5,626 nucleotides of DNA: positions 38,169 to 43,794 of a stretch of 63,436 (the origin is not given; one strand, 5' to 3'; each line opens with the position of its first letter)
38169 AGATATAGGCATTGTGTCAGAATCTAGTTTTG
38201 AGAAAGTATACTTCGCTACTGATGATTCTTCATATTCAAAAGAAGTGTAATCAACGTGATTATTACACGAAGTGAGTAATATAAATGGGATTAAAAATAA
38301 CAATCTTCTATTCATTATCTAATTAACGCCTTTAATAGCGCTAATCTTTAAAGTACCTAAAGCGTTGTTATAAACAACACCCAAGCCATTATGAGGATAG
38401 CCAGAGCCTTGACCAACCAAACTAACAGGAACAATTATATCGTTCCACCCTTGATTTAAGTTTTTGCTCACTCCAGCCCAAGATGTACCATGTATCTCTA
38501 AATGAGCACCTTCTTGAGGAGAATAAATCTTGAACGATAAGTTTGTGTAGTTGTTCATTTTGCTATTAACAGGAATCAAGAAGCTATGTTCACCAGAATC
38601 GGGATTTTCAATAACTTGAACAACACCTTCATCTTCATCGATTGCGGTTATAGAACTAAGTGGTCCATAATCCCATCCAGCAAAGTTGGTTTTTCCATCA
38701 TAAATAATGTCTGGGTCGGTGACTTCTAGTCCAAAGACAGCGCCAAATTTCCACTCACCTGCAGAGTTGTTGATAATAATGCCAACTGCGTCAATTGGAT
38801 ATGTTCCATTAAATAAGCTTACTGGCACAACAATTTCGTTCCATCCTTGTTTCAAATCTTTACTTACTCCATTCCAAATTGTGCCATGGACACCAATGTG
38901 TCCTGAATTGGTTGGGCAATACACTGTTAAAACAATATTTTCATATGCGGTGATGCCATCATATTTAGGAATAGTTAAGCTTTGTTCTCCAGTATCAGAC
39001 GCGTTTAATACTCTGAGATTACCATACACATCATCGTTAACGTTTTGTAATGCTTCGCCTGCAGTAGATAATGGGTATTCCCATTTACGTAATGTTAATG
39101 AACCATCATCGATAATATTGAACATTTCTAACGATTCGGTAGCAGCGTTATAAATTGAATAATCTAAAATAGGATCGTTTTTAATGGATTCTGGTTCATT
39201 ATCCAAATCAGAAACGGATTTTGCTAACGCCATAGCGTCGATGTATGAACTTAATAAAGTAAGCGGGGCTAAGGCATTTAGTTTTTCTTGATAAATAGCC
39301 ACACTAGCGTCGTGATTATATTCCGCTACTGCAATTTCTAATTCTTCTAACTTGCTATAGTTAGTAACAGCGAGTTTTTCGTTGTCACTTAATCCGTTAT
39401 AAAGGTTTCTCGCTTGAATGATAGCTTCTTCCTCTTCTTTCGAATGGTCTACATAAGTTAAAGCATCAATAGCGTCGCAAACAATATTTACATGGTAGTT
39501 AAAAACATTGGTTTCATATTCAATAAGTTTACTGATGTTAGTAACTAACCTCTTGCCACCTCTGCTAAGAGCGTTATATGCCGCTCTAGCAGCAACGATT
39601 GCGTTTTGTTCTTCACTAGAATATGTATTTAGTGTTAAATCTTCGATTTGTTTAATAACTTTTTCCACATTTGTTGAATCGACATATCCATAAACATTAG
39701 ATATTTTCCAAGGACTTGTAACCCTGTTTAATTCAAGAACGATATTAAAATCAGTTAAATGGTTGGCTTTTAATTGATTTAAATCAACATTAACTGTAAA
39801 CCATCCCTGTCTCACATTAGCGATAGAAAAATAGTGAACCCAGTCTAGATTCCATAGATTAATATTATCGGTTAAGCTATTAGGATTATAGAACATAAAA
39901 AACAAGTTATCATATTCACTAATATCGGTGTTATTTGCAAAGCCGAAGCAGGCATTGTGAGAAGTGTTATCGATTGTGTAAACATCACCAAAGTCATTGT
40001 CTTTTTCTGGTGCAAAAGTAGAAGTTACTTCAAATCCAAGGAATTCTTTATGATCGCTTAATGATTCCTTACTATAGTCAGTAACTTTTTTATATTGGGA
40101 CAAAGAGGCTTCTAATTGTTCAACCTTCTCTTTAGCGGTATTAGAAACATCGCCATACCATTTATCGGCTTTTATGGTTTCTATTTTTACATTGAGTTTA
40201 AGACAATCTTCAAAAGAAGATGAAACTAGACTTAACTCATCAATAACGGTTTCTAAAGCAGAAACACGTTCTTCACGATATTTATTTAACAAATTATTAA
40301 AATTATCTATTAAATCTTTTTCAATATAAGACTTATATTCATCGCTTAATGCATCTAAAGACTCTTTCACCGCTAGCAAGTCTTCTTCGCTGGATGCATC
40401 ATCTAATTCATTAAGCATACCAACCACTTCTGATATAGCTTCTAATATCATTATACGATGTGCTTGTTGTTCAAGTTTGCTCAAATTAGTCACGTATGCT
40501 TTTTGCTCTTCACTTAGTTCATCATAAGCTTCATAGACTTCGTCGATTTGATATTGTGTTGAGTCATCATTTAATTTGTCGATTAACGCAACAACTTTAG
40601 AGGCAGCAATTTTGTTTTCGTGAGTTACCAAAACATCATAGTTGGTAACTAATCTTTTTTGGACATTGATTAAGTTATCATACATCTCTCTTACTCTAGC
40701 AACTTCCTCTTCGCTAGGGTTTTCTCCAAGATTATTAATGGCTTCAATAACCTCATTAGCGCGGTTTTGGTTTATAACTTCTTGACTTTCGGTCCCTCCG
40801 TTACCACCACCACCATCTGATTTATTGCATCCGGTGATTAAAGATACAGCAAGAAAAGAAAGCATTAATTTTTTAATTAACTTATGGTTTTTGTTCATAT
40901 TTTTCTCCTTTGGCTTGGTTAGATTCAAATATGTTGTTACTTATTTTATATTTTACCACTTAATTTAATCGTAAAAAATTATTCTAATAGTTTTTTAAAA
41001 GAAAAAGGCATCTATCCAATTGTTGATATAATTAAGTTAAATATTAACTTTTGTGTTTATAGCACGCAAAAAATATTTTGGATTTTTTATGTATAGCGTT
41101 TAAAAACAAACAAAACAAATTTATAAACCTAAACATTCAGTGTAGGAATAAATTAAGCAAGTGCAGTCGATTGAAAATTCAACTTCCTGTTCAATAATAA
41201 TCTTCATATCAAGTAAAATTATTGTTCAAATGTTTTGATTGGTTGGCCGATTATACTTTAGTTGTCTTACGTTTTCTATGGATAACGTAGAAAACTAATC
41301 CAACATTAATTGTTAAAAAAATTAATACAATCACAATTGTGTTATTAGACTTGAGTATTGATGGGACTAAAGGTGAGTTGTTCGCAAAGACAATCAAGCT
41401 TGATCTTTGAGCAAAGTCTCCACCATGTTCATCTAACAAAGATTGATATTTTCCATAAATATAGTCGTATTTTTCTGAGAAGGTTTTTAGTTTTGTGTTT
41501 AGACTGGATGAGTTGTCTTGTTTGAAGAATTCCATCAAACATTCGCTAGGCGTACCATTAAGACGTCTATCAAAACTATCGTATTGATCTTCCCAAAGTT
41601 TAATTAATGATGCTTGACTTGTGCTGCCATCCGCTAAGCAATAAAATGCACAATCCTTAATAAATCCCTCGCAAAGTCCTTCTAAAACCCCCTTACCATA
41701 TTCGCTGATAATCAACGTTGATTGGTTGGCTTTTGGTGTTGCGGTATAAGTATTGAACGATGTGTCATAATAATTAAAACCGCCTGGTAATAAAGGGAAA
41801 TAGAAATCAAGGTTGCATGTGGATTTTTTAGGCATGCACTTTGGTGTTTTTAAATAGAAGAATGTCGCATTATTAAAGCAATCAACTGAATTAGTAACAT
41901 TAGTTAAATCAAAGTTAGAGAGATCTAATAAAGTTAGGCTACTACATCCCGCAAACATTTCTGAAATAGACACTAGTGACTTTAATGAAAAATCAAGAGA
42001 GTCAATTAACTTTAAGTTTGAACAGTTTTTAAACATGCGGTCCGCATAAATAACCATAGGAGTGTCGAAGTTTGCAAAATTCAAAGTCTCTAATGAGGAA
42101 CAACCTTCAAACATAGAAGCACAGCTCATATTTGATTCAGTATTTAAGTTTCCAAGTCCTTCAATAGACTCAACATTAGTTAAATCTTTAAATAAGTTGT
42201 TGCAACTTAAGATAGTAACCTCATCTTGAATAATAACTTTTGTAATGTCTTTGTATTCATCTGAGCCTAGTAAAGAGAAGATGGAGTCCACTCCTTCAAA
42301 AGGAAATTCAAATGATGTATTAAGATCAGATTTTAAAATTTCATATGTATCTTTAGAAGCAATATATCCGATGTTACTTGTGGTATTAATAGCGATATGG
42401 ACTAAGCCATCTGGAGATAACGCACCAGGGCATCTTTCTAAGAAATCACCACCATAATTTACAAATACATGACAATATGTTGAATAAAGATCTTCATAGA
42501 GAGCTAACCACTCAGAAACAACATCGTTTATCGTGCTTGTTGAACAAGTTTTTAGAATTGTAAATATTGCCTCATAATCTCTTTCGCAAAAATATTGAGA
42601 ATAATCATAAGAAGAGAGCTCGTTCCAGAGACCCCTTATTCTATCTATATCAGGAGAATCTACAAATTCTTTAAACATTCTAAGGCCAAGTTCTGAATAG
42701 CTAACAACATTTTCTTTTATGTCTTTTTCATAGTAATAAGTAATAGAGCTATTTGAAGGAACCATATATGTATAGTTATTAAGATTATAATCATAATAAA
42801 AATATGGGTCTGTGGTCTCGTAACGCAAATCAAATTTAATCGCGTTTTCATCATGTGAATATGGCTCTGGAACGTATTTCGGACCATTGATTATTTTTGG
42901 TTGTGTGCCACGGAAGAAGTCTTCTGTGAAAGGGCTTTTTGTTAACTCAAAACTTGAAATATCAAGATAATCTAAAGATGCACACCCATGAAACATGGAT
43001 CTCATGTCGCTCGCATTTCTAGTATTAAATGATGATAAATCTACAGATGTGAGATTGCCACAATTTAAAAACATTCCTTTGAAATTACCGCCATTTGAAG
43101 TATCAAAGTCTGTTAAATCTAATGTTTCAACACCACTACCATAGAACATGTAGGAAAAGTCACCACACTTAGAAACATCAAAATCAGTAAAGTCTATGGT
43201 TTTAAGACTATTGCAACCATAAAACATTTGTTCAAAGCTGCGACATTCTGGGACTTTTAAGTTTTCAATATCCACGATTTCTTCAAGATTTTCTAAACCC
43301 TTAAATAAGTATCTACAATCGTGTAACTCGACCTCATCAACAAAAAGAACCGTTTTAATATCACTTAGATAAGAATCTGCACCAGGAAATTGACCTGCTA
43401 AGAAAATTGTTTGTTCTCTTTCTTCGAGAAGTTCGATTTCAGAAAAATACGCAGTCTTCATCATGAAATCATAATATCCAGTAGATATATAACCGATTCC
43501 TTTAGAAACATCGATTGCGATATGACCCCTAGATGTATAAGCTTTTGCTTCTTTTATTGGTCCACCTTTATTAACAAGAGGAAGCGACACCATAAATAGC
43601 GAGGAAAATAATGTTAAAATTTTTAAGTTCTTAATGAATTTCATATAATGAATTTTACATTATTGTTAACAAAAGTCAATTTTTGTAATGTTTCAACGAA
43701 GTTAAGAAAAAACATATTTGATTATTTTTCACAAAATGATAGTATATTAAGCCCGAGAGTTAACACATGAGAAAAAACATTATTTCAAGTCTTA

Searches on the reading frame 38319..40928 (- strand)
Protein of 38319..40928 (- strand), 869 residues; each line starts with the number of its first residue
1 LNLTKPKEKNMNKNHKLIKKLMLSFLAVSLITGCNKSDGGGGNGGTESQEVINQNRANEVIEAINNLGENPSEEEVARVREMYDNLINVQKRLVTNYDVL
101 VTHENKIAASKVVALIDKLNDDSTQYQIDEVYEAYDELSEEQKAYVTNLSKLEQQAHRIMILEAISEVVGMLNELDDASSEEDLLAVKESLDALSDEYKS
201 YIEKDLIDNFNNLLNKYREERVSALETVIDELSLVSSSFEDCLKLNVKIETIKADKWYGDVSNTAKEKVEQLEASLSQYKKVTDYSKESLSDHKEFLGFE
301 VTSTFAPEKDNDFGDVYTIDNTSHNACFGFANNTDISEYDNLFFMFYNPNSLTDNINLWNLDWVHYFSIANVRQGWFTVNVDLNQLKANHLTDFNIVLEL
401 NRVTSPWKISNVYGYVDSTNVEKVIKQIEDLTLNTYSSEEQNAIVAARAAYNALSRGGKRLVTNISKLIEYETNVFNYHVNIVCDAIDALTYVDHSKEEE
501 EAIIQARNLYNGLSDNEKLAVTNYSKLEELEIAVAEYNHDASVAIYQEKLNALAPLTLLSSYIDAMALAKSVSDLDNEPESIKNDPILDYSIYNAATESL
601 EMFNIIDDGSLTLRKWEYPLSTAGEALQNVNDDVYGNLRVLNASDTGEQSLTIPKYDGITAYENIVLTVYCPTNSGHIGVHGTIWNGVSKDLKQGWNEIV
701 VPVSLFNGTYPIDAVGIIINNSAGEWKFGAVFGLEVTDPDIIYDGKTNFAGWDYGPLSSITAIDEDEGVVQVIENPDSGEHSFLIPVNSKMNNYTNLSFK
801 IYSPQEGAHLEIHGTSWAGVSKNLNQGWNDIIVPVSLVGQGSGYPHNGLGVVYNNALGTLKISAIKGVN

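Call 7: search_protein_families(library=pfam, proteins=[window:38319-40928:-], max_evalue=0.001)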
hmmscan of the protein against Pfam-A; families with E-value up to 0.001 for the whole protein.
window:38319-40928:- (869 aa): 0 families

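Call 59: search_protein_families(library=pfam, proteins=[window:38319-40928:-], max_evalue=1)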
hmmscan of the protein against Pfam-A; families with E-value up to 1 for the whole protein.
window:38319-40928:- (869 aa): 2 families
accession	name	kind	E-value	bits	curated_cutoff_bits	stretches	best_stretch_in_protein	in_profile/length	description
PF04829.18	PT-VENN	-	0.08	13.5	20.3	0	136-152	2-18/52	Pre-toxin domain with VENN motif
PF18824.6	LPD11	-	0.085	13.4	27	0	119-143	29-53/69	Large polyvalent protein-associated domain 11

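Call 60: search_protein_families(library=ncbifam, proteins=[window:38319-40928:-], max_evalue=0.01)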
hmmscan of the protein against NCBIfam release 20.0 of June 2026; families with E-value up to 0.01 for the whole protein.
window:38319-40928:- (869 aa): 0 families

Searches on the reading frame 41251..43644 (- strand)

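Call 7: search_protein_families(library=pfam, proteins=[window:41251-43644:-], max_evalue=0.001)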
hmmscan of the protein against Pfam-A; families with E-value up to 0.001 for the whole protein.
window:41251-43644:- (797 aa): 2 families
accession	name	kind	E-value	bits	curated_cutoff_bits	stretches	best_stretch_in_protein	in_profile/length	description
PF03382.20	DUF285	-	5.1e-30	104.1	25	3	480-596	2-113/120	Mycoplasma protein of unknown function, DUF285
PF13855.12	LRR_8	-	1.5e-07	31.5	27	0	535-577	18-58/61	Leucine rich repeat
